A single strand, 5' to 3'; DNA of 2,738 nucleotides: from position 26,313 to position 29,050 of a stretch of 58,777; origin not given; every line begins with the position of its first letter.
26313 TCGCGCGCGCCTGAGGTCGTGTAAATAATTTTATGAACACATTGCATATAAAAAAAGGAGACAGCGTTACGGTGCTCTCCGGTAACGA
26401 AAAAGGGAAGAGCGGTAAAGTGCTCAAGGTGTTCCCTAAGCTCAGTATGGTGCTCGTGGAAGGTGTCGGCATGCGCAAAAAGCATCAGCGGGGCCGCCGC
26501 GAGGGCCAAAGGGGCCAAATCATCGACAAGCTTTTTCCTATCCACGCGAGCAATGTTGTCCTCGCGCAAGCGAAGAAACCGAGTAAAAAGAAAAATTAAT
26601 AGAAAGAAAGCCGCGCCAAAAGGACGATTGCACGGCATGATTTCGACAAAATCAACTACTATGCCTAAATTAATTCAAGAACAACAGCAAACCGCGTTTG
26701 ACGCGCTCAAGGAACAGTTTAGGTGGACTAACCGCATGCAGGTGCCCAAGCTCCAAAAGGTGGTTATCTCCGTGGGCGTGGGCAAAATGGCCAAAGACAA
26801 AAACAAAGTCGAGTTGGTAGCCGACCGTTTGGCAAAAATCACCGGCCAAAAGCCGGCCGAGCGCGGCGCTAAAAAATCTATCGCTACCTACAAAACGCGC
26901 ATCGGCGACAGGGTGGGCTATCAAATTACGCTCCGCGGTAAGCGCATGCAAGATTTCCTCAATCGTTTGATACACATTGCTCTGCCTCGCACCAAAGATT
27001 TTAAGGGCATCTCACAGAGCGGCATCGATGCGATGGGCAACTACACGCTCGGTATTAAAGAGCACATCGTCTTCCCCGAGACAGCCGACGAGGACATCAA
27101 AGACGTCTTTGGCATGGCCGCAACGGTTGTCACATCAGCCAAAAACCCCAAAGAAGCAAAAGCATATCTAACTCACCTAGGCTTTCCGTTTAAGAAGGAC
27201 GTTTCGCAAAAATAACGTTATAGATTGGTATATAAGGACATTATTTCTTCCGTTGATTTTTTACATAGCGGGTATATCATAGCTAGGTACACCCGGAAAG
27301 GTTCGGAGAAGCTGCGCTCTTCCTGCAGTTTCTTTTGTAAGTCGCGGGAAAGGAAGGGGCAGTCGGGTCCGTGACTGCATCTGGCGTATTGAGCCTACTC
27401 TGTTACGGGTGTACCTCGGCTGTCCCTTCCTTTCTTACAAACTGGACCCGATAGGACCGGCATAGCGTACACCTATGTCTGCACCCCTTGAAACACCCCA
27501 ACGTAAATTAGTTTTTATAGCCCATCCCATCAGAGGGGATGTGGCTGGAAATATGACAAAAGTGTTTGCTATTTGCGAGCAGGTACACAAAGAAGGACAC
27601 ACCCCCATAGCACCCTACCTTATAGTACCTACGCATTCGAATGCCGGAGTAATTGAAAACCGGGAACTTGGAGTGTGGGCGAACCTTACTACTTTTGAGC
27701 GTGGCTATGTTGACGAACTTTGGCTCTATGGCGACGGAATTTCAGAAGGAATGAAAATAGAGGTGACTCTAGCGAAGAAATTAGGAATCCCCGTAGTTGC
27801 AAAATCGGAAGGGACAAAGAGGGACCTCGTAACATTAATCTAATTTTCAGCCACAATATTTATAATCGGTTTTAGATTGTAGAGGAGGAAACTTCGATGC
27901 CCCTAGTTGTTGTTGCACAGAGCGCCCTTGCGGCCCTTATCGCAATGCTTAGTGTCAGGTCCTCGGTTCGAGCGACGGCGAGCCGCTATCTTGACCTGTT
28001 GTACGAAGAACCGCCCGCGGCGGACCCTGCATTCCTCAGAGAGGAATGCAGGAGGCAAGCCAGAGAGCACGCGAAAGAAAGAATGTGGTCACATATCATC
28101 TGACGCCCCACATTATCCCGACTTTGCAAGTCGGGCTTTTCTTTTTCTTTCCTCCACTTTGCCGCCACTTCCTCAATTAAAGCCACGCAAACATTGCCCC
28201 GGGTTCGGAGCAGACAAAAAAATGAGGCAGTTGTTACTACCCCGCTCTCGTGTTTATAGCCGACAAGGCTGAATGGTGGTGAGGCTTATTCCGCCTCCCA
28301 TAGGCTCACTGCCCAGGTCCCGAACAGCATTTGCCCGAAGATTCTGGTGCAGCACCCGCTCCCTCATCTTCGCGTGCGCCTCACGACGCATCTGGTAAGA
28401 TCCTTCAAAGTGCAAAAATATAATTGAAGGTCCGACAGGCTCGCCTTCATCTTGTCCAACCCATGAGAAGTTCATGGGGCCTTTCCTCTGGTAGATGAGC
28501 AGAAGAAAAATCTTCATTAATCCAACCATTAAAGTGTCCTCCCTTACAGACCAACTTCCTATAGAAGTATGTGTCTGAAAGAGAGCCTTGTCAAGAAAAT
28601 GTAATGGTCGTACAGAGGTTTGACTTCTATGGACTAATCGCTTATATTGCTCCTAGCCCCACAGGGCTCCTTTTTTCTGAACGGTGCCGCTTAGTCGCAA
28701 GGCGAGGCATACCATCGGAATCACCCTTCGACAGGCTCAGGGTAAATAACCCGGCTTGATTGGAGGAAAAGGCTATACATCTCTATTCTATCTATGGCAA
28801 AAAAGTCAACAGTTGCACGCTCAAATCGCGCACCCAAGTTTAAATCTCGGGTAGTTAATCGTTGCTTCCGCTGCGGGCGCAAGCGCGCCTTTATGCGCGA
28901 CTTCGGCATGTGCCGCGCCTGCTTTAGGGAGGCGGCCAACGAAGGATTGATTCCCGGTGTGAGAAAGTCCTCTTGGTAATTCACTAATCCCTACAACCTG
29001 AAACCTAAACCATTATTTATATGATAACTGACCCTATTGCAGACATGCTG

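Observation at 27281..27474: Roughly 190-nt leader with interleaved, mutually exclusive long-range pairings ending at the start codon - unclassified riboswitch-like RNA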

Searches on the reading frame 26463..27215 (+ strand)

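Call 11: search_protein_families(library=pfam, proteins=[window:26463-27215:+], max_evalue=1)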
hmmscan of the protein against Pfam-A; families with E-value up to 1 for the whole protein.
window:26463-27215:+ (250 aa): 3 families
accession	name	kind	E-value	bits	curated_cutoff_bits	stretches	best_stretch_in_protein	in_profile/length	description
PF00673.26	Ribosomal_L5_C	-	5.7e-31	106.9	27.8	1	151-243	2-94/94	ribosomal L5P family C-terminus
PF00281.24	Ribosomal_L5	-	8.3e-18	64.9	34.9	1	90-146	1-57/57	Ribosomal protein L5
PF15201.11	Rod_cone_degen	-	0.26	11.9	27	1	22-42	4-24/54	Progressive rod-cone degeneration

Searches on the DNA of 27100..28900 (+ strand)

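Call 4: search_rna_families(source=window, start=27100, end=28900, threshold=evalue, max_evalue=10, show_alignments=3)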
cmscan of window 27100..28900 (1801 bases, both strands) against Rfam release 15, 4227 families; matches with E-value up to 10: 11.
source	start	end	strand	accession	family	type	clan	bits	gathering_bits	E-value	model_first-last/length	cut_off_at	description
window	27345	27437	+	RF03469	mir-1179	Gene; miRNA;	-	20.4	80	0.59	1-82/82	no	mir-1179 microRNA precursor family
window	27344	27438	+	RF03777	MIR533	Gene; miRNA;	-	18.3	80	1.2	1-125/125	no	MIR533 microRNA precursor family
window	27964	28031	+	RF02808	PyrR210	Gene; snRNA; snoRNA; HACA-box;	-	18.1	59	1.7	1-59/59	no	Pyrobaculum sRNA 210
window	28854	28900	+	RF04131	mir-2032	Gene; miRNA;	-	17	100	7.2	1-48/77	3'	mir-2032 microRNA precursor family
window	28621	28728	-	RF00062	HgcC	Gene;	-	16.6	50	0.6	1-130/130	no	HgcC family RNA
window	27392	27428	-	RF02914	DUF805b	Cis-reg;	CL00115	16.5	35.6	0.19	1-35/35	no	DUF805b RNA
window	28685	28709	+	RF02939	COG2908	Cis-reg;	-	15.4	58.7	1.4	1-45/45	no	COG2908 RNA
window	27347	27436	+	RF04288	mir-9201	Gene; miRNA;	CL00147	15.2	95.5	9.4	1-81/81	no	mir-9201 microRNA precursor family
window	27227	27281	-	RF02119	FTX_1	Gene; lncRNA;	-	14.6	50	9.5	1-71/71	no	FTX transcript, XIST regulator conserved region 1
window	27271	27323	-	RF02126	GHRLOS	Gene; lncRNA;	-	13.7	48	2.4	1-70/70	no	Ghrelin opposite strand RNA conserved region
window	27755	27833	-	RF02791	CcsR1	Gene; sRNA;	-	13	65.3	7.2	1-83/83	no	Conserved CCUCCUCCC motif stress-induced RNA 1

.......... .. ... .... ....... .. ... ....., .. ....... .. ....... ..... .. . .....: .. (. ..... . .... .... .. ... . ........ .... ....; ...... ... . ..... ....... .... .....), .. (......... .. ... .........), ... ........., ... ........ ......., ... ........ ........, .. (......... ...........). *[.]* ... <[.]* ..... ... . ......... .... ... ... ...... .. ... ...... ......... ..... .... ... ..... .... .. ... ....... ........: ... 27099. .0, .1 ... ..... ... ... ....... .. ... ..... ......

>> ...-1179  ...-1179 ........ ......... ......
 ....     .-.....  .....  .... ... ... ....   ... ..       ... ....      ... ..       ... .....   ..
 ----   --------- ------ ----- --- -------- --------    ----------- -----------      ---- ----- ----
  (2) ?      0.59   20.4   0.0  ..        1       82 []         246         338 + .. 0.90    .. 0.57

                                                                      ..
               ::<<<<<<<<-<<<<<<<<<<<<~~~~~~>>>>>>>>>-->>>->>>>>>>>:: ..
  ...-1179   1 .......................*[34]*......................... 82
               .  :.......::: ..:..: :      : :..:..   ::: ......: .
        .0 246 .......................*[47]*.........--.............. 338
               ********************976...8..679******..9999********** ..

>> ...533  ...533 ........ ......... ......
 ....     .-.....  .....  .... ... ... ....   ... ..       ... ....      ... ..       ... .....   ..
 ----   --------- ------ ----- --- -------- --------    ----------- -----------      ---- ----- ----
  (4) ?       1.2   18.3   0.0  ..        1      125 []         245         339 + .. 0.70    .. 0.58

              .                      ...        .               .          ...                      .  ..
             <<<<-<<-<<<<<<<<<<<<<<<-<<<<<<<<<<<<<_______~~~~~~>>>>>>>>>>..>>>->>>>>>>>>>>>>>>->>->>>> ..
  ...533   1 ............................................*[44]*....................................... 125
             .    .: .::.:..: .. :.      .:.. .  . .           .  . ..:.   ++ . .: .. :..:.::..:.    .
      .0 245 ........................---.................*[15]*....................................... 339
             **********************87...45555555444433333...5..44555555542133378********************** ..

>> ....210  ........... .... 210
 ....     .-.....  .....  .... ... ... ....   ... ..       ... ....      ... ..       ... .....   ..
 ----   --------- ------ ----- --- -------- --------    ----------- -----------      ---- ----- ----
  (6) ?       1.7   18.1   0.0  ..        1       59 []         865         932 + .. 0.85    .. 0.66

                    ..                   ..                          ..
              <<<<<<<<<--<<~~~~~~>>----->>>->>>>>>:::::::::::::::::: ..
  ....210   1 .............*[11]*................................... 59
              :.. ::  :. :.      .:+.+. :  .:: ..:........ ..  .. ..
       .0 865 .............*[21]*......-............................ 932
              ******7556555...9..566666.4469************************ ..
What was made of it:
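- On Any Rfam 15 family (4227 covariance models): In 27100-28900 at E up to 10 there is only hairpin noise: miRNA models at 15-20 bits against thresholds of 80-100, and DUF805b on the wrong strand at 16.5 against 35.6 (call 4).
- On HDV-like ribozyme: No HDV, CPEB3 or drz model scores at E up to 10 (call 4).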

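Call 56: search_dna_similar(query=window:27250-27480:+, collection=phages, mode=distant, max_evalue=0.01)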
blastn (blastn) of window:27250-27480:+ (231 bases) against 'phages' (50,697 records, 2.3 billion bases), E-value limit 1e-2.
No match.

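Call 57: search_dna_similar(query=window:27250-27480:+, collection=plasmids, mode=distant, max_evalue=0.01)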
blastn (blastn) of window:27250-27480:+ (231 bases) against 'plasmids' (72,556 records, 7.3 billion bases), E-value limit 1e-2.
No match.
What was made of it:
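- On Mobile-element end or attachment site: There are no phage or plasmid matches (calls 56, 57).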

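Call 79: search_rna_families(sources=[L006, L007, L008, L022, L018, L017, L011], threshold=evalue, max_evalue=5)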
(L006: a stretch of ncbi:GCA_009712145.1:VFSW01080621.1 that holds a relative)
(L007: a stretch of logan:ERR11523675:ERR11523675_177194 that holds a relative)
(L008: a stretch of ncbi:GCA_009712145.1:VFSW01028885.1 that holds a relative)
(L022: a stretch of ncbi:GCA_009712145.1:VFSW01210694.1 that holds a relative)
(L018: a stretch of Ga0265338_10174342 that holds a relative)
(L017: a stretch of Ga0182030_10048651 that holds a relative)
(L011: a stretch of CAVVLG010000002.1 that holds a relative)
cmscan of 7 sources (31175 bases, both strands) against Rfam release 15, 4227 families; matches with E-value up to 5: 7.
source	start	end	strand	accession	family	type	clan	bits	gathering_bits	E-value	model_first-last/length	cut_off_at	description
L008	2520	2591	+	RF00005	tRNA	Gene; tRNA;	CL00001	61.9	29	2.6e-11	1-71/71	no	tRNA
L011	535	616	-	RF00005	tRNA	Gene; tRNA;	CL00001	56.4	29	8.3e-10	1-71/71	no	tRNA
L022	595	681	+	RF03629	mir-641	Gene; miRNA;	-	26.1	100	0.58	1-98/98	no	mir-641 microRNA precursor family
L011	934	990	+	RF03980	mir-2012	Gene; miRNA;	-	22.8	90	3.5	1-84/84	no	mir-2012 microRNA precursor family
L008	2546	2590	+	RF01684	mascRNA-menRNA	Gene;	-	21.2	42.5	4.9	1-56/56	no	MALAT1-associated small cytoplasmic RNA/MEN beta RNA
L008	2851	2887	-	RF02914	DUF805b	Cis-reg;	CL00115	16.5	35.6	3.2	1-35/35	no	DUF805b RNA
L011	885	921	-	RF02914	DUF805b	Cis-reg;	CL00115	16.5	35.6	3.2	1-35/35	no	DUF805b RNA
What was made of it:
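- On Any Rfam 15 family (4227 covariance models): The result is the same in seven homologous loci (call 79).
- No ribozyme family scores at E up to 10 (calls 4, 79). It lies next to tRNA genes in L008 and L011 (call 79).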
